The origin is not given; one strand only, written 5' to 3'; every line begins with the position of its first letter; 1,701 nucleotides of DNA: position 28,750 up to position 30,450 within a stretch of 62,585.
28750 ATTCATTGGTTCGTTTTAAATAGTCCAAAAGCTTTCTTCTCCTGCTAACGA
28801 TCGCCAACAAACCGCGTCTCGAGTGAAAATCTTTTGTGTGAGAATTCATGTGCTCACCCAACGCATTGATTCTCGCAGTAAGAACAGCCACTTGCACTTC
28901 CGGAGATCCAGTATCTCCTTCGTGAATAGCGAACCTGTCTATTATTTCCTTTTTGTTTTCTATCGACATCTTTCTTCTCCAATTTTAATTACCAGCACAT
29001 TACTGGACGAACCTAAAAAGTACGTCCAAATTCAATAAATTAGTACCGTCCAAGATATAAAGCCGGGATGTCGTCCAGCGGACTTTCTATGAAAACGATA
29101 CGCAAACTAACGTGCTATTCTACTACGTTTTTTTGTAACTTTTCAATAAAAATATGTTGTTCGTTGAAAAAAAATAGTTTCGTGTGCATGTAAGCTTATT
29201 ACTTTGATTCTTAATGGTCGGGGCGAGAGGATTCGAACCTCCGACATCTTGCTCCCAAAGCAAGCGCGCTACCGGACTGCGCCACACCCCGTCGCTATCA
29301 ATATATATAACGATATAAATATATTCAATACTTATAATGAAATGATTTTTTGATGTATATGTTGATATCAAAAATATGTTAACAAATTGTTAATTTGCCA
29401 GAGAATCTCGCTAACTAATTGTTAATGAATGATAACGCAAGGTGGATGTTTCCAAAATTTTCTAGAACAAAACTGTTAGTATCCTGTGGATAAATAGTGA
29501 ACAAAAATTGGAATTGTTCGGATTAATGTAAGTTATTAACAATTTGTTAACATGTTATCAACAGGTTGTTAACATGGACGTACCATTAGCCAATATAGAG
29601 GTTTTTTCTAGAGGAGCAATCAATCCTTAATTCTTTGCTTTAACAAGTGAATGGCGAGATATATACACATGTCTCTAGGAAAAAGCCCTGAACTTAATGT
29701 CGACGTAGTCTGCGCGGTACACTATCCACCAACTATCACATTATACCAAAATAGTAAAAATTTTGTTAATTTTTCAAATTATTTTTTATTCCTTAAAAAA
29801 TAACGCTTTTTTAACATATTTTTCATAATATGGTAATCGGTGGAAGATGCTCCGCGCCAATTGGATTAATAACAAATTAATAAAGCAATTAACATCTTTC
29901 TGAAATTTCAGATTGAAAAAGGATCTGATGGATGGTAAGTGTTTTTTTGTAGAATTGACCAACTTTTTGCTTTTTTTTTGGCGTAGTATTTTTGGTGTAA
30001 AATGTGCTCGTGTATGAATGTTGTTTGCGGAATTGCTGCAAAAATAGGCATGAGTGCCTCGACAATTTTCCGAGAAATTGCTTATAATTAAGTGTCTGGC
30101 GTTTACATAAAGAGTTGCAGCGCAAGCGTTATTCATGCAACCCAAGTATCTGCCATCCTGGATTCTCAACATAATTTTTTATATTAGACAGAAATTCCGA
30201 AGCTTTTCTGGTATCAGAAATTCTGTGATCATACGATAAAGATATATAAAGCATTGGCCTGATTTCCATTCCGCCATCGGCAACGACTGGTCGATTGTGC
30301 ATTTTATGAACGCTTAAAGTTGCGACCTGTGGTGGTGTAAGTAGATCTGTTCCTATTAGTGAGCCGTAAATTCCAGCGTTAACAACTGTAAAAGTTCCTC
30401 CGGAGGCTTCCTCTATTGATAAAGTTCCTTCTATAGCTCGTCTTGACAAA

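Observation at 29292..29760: Two perfect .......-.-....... palindromes, a perfect DnaA box and an AT-rich tract in an 840-bp gene-free region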

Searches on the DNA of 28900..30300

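Call 10: search_rna_families(source=window, start=28900, end=30300, threshold=evalue, max_evalue=5)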
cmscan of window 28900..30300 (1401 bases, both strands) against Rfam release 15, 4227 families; matches with E-value up to 5: 8.
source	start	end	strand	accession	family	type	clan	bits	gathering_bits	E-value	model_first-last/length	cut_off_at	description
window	29218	29291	-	RF00005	tRNA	Gene; tRNA;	CL00001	66.3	29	7.1e-14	1-71/71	no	tRNA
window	29272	29360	-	RF02896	S774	Gene; sRNA;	-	26.7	48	0.88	1-95/95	no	Staphylococcus sRNA 774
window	29710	29859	-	RF04205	MIR2606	Gene; miRNA;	-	22.7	139.7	1.7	1-165/165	no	MIR2606 microRNA precursor family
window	29711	29859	-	RF04207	MIR5048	Gene; miRNA;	-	18.1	160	0.14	88-270/356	no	MIR5048 microRNA precursor family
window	29502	29596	-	RF02318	TtnuHACA11a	Gene; snRNA; snoRNA; HACA-box;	-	17.9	100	3.8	1-141/141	no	Tetrahymena snoRNA TtnuHACA11a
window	29478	29559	+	RF00885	MIR821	Gene; miRNA;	-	16.2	249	3.4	1-275/275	no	MIR821 microRNA precursor family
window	29791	29833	-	RF01135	sR24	Gene; snRNA; snoRNA; CD-box;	-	15.1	36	2.9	1-55/55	no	Small nucleolar RNA sR24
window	28961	29027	-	RF03036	osmY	Gene; sRNA;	-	14.3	46.9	3.5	1-72/72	no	osmY RNA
